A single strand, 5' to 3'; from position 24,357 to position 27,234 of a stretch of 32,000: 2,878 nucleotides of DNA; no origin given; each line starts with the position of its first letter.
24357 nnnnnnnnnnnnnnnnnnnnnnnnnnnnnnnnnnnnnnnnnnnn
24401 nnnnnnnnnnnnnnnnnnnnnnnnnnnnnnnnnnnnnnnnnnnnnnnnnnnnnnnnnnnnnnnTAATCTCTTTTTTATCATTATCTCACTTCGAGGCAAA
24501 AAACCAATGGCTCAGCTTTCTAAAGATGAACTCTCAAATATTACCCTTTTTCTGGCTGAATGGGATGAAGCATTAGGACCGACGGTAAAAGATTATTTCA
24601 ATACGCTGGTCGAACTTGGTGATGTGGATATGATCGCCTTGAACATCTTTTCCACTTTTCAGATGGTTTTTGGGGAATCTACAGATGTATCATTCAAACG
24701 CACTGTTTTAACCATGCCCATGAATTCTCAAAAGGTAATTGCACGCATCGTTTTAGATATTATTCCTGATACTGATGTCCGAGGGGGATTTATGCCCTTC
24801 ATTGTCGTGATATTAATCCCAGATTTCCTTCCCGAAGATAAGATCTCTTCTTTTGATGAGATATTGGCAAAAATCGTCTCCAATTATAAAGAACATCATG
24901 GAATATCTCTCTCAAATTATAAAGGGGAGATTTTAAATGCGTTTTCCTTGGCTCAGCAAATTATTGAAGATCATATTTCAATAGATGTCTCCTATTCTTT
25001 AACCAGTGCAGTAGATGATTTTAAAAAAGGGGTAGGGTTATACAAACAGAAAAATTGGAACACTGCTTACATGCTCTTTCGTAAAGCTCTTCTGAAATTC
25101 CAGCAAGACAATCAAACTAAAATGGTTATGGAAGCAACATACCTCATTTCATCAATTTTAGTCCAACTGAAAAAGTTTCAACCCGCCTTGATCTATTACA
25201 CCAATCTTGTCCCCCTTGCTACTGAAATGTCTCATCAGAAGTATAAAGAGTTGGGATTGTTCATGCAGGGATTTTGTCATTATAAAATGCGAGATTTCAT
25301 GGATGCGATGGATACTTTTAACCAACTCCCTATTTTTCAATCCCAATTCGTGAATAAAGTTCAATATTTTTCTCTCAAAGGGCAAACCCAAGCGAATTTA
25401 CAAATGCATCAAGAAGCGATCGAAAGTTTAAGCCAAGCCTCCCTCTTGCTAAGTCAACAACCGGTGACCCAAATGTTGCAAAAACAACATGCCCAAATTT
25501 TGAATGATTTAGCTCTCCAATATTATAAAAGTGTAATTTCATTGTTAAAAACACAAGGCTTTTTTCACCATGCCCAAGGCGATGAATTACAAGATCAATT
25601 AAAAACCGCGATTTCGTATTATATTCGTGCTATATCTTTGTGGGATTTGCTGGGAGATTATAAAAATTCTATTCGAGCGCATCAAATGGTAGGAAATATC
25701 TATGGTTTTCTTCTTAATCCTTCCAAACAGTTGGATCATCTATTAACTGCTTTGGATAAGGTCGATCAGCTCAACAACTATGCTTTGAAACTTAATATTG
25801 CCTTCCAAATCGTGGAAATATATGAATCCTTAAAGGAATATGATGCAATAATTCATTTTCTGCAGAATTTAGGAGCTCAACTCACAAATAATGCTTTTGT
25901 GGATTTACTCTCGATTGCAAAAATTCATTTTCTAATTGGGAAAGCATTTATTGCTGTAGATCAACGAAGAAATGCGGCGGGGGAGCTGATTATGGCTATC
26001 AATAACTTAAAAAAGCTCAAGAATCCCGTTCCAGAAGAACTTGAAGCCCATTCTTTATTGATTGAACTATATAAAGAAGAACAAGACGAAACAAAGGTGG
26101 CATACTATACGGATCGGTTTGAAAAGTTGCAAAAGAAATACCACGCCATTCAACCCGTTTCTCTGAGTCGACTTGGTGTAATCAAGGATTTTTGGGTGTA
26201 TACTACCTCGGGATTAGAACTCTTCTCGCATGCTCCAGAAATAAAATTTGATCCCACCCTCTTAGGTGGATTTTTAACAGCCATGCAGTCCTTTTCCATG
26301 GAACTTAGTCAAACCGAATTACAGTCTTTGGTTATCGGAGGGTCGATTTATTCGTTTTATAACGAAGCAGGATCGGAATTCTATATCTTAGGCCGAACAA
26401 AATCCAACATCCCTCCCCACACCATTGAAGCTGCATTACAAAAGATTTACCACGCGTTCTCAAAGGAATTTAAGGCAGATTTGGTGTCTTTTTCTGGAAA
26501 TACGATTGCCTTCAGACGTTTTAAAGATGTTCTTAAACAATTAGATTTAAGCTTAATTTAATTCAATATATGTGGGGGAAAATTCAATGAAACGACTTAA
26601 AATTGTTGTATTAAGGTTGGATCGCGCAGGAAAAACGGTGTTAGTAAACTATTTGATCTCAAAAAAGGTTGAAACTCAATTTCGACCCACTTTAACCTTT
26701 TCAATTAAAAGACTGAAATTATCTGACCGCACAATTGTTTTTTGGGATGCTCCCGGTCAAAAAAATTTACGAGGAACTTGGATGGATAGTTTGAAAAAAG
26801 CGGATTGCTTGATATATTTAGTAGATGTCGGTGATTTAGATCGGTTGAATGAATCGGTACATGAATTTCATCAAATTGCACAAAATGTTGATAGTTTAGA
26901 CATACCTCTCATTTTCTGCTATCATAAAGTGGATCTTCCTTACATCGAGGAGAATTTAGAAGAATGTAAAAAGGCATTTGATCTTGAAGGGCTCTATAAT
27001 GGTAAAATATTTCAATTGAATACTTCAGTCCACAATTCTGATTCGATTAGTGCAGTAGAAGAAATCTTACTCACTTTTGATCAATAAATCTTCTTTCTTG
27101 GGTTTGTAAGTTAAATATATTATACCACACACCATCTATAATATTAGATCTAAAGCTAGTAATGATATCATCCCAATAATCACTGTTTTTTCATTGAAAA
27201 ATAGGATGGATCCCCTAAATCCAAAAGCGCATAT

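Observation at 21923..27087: Co-directional cluster linking a gelsolin-like scaffold, a double longin-like/TPR protein and an Arf-like GTPase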

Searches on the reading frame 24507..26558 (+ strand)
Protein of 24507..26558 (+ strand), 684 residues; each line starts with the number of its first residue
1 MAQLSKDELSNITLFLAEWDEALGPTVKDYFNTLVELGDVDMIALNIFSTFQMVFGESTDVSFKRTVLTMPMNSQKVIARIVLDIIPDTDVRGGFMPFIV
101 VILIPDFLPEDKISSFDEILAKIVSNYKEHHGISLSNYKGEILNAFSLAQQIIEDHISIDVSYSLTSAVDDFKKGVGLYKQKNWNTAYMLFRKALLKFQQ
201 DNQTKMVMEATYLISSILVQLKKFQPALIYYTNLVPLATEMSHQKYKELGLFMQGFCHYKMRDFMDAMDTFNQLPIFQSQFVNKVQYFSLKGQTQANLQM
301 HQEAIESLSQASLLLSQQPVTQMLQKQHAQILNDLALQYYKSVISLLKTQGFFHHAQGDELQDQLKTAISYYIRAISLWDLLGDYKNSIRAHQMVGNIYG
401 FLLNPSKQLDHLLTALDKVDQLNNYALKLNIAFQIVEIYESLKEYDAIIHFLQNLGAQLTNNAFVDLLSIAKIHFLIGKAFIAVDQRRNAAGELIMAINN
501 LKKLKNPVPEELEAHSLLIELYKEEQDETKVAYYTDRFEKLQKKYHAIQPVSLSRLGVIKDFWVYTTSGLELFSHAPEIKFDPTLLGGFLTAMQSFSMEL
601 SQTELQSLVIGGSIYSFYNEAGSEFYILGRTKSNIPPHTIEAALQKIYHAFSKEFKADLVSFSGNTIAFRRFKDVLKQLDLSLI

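Call 3: search_protein_families(library=pfam, proteins=[window:24507-26558:+], max_evalue=1)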
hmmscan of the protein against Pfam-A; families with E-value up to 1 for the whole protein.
window:24507-26558:+ (684 aa): 9 families
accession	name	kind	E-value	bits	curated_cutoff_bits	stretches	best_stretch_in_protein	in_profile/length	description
PF13424.12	TPR_12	-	6.2e-07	30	30.1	2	361-415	15-71/77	Tetratricopeptide repeat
PF00515.34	TPR_1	-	5.5e-06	26.4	27.8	0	288-311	4-27/34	Tetratricopeptide repeat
PF12895.13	ANAPC3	-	6.9e-05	23.5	27.2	2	231-309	5-80/82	Anaphase-promoting complex, cyclosome, subunit 3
PF07719.23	TPR_2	-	0.00021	21.6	27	0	287-311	3-27/34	Tetratricopeptide repeat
PF13181.12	TPR_8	-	0.00096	19.6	25.7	0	287-311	3-27/34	Tetratricopeptide repeat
PF14938.12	SNAP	-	0.0015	18.5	25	1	177-304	122-252/282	Soluble NSF attachment protein, SNAP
PF13174.12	TPR_6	-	0.078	14.1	26.3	1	251-274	3-26/33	Tetratricopeptide repeat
PF17004.11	SRP_TPR_like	-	0.12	12.9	35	1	218-309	24-91/109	Putative TPR-like repeat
PF25058.1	ARM_TT21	-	0.54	10.6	27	1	283-357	5-77/155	Tetratricopeptide repeat protein 21 ARM repeat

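Call 4: search_protein_families(library=ncbifam, proteins=[window:24507-26558:+], max_evalue=1)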
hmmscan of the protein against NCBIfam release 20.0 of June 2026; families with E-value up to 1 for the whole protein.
window:24507-26558:+ (684 aa): 1 family
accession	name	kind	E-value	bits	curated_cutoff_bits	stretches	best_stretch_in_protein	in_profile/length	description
NF009950.0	PRK13414.1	equivalog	0.00083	19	306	1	370-435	98-159/209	flagellar biosynthesis protein FliZ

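Call 10: find_homologous_proteins(query=window:24507-26558:+)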
Query window:24507-26558:+ (684 aa): 5 proteins with E <= 0.001 among 8000 candidates.
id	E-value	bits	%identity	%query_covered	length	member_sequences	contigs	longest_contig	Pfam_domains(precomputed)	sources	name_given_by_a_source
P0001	0.0e+0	1504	100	100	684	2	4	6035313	PF00515.35,PF13424.13,PF27421.1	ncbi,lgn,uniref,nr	ncbi:hypothetical protein NEF87_003152 [Candidatus Lokiarchaeum ossiferum]|uniref:Tetratricopeptide 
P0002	0.0e+0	1280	84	100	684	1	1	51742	PF00515.35,PF13424.13,PF07719.24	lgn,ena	-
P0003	3.9e-203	695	75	61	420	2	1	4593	-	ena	-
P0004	3.2e-156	540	40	99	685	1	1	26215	PF00515.35,PF13424.13,PF13181.13,PF07719.24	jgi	jgi:tetratricopeptide (TPR) repeat protein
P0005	9.9e-95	337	42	58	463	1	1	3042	PF00515.35,PF12895.14,PF13424.13,PF07719.24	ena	-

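Call 12: find_encoding_contigs(protein=P0004, flank=10000, max_places=3)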
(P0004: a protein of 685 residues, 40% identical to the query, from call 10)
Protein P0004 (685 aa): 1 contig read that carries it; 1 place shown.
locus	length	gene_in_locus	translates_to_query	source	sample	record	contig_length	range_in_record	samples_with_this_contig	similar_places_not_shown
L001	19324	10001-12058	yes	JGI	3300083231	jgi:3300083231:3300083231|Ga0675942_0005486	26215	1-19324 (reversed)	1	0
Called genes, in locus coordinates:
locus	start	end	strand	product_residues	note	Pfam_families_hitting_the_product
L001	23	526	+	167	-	PF00025:Arf, PF01926:MMR_HSR1 (weak), PF04670:Gtr1_RagA, PF09439:SRPRB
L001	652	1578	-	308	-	PF23023:Anti-Pycsar_Apyc1 (weak), PF12706:Lactamase_B_2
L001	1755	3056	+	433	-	PF02056:Glyco_hydro_4, PF11975:Glyco_hydro_4C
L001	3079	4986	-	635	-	PF00664:ABC_membrane, PF02463:SMC_N (faint), PF00005:ABC_tran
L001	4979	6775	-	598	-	PF00664:ABC_membrane, PF00005:ABC_tran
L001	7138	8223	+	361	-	PF01063:Aminotran_4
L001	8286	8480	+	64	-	-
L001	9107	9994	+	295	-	PF00106:adh_short, PF08659:KR, PF13561:adh_short_C2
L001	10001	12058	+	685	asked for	PF00515:TPR_1 (faint), PF07719:TPR_2 (faint), PF13424:TPR_12 (faint), PF13181:TPR_8 (faint)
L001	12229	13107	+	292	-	PF00025:Arf, PF00071:Ras, PF01926:MMR_HSR1 (faint), PF04670:Gtr1_RagA, PF08477:Roc, PF00503:G-alpha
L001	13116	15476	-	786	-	-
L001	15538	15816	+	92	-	-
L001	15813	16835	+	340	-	PF22396:DUF6976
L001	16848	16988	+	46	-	-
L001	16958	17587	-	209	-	-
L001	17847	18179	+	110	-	-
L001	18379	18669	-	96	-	-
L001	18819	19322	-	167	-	?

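Call 14: find_encoding_contigs(protein=P0002, flank=10000, max_places=3)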
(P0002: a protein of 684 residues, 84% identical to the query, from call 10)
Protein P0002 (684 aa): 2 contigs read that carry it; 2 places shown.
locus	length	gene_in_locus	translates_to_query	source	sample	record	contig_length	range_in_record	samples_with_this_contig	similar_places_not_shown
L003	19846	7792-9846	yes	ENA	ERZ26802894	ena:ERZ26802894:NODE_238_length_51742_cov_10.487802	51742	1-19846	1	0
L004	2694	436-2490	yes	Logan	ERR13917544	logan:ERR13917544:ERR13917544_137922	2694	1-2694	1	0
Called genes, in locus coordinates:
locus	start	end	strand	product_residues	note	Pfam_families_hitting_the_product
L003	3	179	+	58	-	?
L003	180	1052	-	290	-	-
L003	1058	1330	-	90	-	-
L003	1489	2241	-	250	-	PF12840:HTH_20, PF24038:DUF7347 (weak), PF25213:HVO_A0261_N (weak)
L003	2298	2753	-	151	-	-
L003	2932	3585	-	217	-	PF13412:HTH_24 (weak)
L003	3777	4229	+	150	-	-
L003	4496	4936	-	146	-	-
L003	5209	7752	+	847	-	-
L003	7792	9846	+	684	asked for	PF13424:TPR_12 (faint), PF00515:TPR_1 (faint), PF07719:TPR_2 (faint)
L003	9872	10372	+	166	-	PF00025:Arf, PF00071:Ras, PF01926:MMR_HSR1, PF04670:Gtr1_RagA (weak), PF08477:Roc, PF00009:GTP_EFTU (weak)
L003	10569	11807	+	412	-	PF01208:URO-D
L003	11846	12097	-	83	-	-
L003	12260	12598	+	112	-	-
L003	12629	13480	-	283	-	PF00753:Lactamase_B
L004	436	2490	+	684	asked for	PF13424:TPR_12 (faint), PF00515:TPR_1 (faint), PF07719:TPR_2 (faint)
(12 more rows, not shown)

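Call 32: find_related_loci(query=A1, collection=genome_contigs, flank=10000)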
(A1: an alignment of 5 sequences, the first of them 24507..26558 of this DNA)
Query A1 (684 aa) in genome_contigs; peptide patterns used: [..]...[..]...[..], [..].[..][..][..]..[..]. (x = any residue, [..] = any of these).
100 stretches matched a pattern, but none encodes a relative of the query by tblastn (E <= 1e-3).

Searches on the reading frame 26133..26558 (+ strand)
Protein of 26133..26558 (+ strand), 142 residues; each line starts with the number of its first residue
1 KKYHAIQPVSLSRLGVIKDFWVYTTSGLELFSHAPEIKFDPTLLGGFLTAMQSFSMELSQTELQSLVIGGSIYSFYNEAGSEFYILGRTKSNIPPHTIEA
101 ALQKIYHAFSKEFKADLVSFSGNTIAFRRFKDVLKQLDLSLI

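Call 28: search_solved_structures(query=A4, max_evalue=10, show_alignments=2)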
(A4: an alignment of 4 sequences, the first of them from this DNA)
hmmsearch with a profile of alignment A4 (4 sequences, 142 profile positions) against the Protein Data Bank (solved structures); distinct sequences matched with E-value up to 10: 2.
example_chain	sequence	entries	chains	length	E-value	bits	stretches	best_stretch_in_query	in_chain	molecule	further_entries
2qby_A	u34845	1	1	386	0.19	14.9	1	74-140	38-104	Cell division control protein 6 homolog 1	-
5afr_A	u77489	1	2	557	0.62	13.3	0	80-114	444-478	DYNEIN HEAVY CHAIN, CYTOPLASMIC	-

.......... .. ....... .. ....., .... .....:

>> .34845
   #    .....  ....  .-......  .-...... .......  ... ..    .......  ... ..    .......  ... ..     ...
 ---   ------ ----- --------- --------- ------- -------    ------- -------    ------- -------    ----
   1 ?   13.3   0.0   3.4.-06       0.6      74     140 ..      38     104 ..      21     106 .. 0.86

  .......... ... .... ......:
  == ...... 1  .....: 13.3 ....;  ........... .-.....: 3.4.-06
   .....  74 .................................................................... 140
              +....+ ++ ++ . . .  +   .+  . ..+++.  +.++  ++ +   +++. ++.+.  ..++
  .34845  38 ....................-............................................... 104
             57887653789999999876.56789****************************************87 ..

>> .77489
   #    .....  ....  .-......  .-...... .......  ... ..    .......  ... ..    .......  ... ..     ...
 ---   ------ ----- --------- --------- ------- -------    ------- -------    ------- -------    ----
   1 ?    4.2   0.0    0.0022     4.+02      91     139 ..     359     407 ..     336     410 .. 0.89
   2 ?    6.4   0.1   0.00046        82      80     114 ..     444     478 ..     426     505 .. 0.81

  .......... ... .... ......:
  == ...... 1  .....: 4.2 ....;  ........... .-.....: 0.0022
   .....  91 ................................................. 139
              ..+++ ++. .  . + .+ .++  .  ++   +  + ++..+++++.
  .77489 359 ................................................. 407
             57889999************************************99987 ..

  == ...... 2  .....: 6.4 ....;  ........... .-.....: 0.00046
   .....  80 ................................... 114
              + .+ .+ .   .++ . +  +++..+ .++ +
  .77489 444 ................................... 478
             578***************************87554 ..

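Call 37: predict_structure(alignment_id=A4)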
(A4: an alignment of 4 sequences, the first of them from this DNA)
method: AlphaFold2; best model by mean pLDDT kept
length: 142 residues; sequences in the alignment: 4
mean_pLDDT: 57.8   pTM: 0.61
mean pLDDT of the five models: 57.8, 43.9, 42.4, 39.6, 39.1
residues with pLDDT >= 90: 0; 70-90: 40; 50-70: 56; < 50: 46
segments of 3 or more residues with pLDDT < 50: 1-14, 27-43, 53-61
pLDDT, mean of each block of 10 residues (from residue 1): 29 56 54 39 50 44 59 74 73 78 80 64 53 59 42
secondary structure, 60 per line:
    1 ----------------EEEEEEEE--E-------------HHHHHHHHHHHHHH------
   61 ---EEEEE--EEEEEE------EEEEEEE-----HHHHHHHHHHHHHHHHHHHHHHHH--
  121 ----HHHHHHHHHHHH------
elements in order: E17-24 H41-54 E64-68 E71-76 E83-89 H95-118 H125-136

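Call 45: fold_search(model_id=the predicted structure, library=pdb)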
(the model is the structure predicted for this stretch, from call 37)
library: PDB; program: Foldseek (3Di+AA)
matches with E <= 10: 1011; with E <= 0.001: 1
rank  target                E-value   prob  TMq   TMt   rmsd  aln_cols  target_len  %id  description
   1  6uri_S                7.1e-04  1.00  0.53  0.53   7.3       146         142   14  HIV-1 Nef in complex with the CD4 cytoplasmic domain and the AP2 clathrin adaptor complex (released 2020-07-29)
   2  3bw6                  1.0e-03  1.00  0.44  0.45   5.3       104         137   15  Crystal structure of the longin domain of yeast Ykt6 (released 2008-04-01)
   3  3tjz_C                1.1e-03  1.00  0.48  0.48   4.0       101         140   11  Crystal Structure of Arf1 Bound to the gamma/zeta-COP Core Complex (released 2012-02-22)
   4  6owo_S                1.6e-03  1.00  0.59  0.60   3.7       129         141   12  CRYO-EM STRUCTURE OF PHOSPHORYLATED AP-2 CORE BOUND TO NECAP (released 2019-09-11)
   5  2dmw_MODEL_1_A        2.1e-03  1.00  0.56  0.59   3.8       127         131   12  Solution structure of the LONGIN domain of Synaptobrevin-like protein 1 (released 2006-10-24)
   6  5mc7_A                2.3e-03  1.00  0.47  0.48   5.3       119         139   12  Crystal structure of Truncated Human Coatomer Protein Complex, subunit Z1 (CopZ1) (released 2016-12-28)
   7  8c7g_C                2.7e-03  1.00  0.48  0.19   6.2       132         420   20  Drosophila melanogaster Rab7 GEF complex Mon1-Ccz1-Bulli (released 2023-05-17)
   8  6j74_C                3.3e-03  1.00  0.55  0.43   4.7       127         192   16  Complex of GGTaseIII and full-length Ykt6 (released 2020-01-22)
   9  6owt_S                3.5e-03  1.00  0.57  0.57   3.8       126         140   13  Structure of SIVsmm Nef and SMM tetherin bound to the clathrin adaptor AP-2 complex (released 2019-09-25)
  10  2vgl_S                3.5e-03  1.00  0.51  0.51   4.6       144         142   14  AP2 CLATHRIN ADAPTOR CORE (released 2007-12-25)
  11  1ifq_B                3.7e-03  1.00  0.58  0.63   4.1       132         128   14  Sec22b N-terminal domain (released 2001-05-02)
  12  9qpq_P                3.7e-03  1.00  0.49  0.49   6.2       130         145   12  The structure of the COPI leaf bound to GOLPH3 (released 2025-10-22)
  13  9c58_M                3.9e-03  1.00  0.58  0.65   3.8       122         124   11  AP-3 bound to myristoylated Arf1 (Q71L) (released 2024-12-18)
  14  4p6z_S                4.4e-03  1.00  0.56  0.55   4.4       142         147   11  Crystal structure of the human BST2 cytoplasmic domain and the HIV-1 Vpu cytoplasmic domain bound to the clathrin adap (released 2014-05-21)
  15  3cue_C                4.7e-03  1.00  0.48  0.47   5.4       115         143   21  Crystal structure of a TRAPP subassembly activating the Rab Ypt1p (released 2008-07-08)
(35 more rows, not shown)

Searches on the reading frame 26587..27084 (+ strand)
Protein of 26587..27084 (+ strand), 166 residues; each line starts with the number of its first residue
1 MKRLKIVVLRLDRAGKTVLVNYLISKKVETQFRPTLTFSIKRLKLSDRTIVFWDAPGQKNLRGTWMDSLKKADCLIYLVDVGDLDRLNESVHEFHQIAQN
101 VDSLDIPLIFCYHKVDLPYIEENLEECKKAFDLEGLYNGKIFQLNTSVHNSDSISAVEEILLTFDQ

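Call 3: search_protein_families(library=pfam, proteins=[window:26587-27084:+], max_evalue=1)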
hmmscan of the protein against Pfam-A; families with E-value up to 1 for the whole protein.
window:26587-27084:+ (166 aa): 9 families
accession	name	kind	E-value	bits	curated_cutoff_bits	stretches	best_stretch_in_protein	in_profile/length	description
PF00025.27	Arf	-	6.2e-26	91.3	22.3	1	2-154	13-163/174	ADP-ribosylation factor family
PF01926.29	MMR_HSR1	-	8e-09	36.1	21.9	1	13-95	9-100/113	50S ribosome-binding GTPase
PF08477.19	Roc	-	1.1e-07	32.5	27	1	5-116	1-119/119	Ras of Complex, Roc, domain of DAPkinase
PF00071.28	Ras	-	1.3e-07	31.8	21.6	1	5-119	1-118/162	Ras family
PF00009.33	GTP_EFTU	-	3.4e-05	23.9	26.5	1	35-132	56-147/188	Elongation factor Tu GTP binding domain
PF00503.26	G-alpha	-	0.00048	19.8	48.8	1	30-110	164-255/333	G-protein alpha subunit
PF09439.16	SRPRB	-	0.00061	19.6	25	1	6-94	6-95/178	Signal recognition particle receptor beta subunit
PF03029.23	ATP_bind_1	-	0.00082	19.7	27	1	41-137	84-189/240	Conserved hypothetical ATP binding protein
PF02421.24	FeoB_N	-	0.062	13.3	27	1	12-71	9-70/156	Ferrous iron transport protein B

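Call 4: search_protein_families(library=ncbifam, proteins=[window:26587-27084:+], max_evalue=1)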
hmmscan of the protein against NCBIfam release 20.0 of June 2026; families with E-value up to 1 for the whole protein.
window:26587-27084:+ (166 aa): 10 families
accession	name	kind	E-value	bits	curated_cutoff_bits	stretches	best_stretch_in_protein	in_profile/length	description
TIGR00231.1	small_GTP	domain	1e-12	48.2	42.5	1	1-155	1-156/164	GTP-binding protein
NF000908.1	PRK00089.1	equivalog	3.5e-05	23.2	237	1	14-142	14-146/291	GTPase Era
TIGR03156.1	GTP_HflX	equivalog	0.00051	19.1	216.75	1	14-127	200-322/351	GTPase HflX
NF009381.0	PRK12740.1-5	subfamily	0.00079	17.9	583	1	27-118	53-139/692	elongation factor G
TIGR03596.1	GTPase_YlqF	equivalog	0.0011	18.4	208.2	1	3-57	118-172/276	ribosome biogenesis GTPase YlqF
NF003255.0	PRK04213.1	equivalog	0.0016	17.8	164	1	3-59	9-63/204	GTP-binding protein EngB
NF008280.0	PRK11058.1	equivalog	0.0046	15.8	441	1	67-117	272-321/426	ribosome rescue GTPase HflX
NF058620.1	EFG2_Bacteroid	exception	0.02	13.3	1000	1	26-131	52-154/717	elongation factor G2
TIGR03918.1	GTP_HydF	equivalog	0.044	12.6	325.55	1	2-134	6-144/392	[FeFe] hydrogenase H-cluster maturation GTPase HydF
NF009377.1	PRK12740.1-1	equivalog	0.084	11.2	890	1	27-131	57-158/700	elongation factor G-like protein EF-G2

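Call 48: find_homologous_proteins(query=window:26587-27084:+, max_evalue=1e-15)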
Query window:26587-27084:+ (166 aa): 3 proteins with E <= 1e-15 among 142 candidates.
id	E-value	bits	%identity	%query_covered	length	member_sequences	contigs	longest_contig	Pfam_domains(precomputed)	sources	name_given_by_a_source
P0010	9.6e-102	356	98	100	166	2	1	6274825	PF01926.30,PF00025.28,PF09439.17,PF08477.20,PF00009.34,PF04670.19,PF00071.29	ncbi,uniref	ncbi:ADP-ribosylation factor-like protein [Candidatus Lokiarchaeum ossiferum]|uniref:ADP-ribosylatio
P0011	1.3e-69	251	68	99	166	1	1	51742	PF01926.30,PF00025.28,PF08477.20,PF00009.34,PF04670.19,PF00071.29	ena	-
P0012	2.1e-60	221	59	100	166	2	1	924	PF01926.30,PF00025.28,PF09439.17,PF08477.20,PF00009.34,PF00071.29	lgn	-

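Call 50: find_encoding_contigs(protein=P0010, flank=10000, max_places=3)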
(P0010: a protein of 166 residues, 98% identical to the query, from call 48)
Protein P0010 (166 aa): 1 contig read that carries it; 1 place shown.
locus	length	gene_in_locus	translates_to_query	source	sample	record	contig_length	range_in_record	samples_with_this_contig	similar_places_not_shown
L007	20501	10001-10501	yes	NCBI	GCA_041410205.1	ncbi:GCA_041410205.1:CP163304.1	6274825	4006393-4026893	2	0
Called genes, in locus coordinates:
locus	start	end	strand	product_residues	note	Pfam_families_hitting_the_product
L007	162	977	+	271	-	PF00005:ABC_tran, PF02463:SMC_N (weak), PF13304:AAA_21 (faint)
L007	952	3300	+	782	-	PF02687:FtsX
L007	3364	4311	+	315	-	-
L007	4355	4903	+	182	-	PF13302:Acetyltransf_3, PF13420:Acetyltransf_4, PF00583:Acetyltransf_1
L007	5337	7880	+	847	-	-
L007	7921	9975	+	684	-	PF13424:TPR_12 (faint), PF00515:TPR_1 (faint)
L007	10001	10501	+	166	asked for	PF00009:GTP_EFTU (faint), PF00025:Arf, PF00071:Ras, PF01926:MMR_HSR1, PF04670:Gtr1_RagA (faint), PF08477:Roc, PF09439:SRPRB (faint)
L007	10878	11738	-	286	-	PF00753:Lactamase_B (faint)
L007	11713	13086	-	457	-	PF12832:MFS_1_like, PF07690:MFS_1, PF00083:Sugar_tr (weak), PF07690:MFS_1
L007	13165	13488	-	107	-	-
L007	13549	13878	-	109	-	-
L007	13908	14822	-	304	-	PF14196:ATC_hydrolase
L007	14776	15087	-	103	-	-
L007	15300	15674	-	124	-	PF12893:Lumazine_bd_2 (weak)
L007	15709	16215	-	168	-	PF14196:ATC_hydrolase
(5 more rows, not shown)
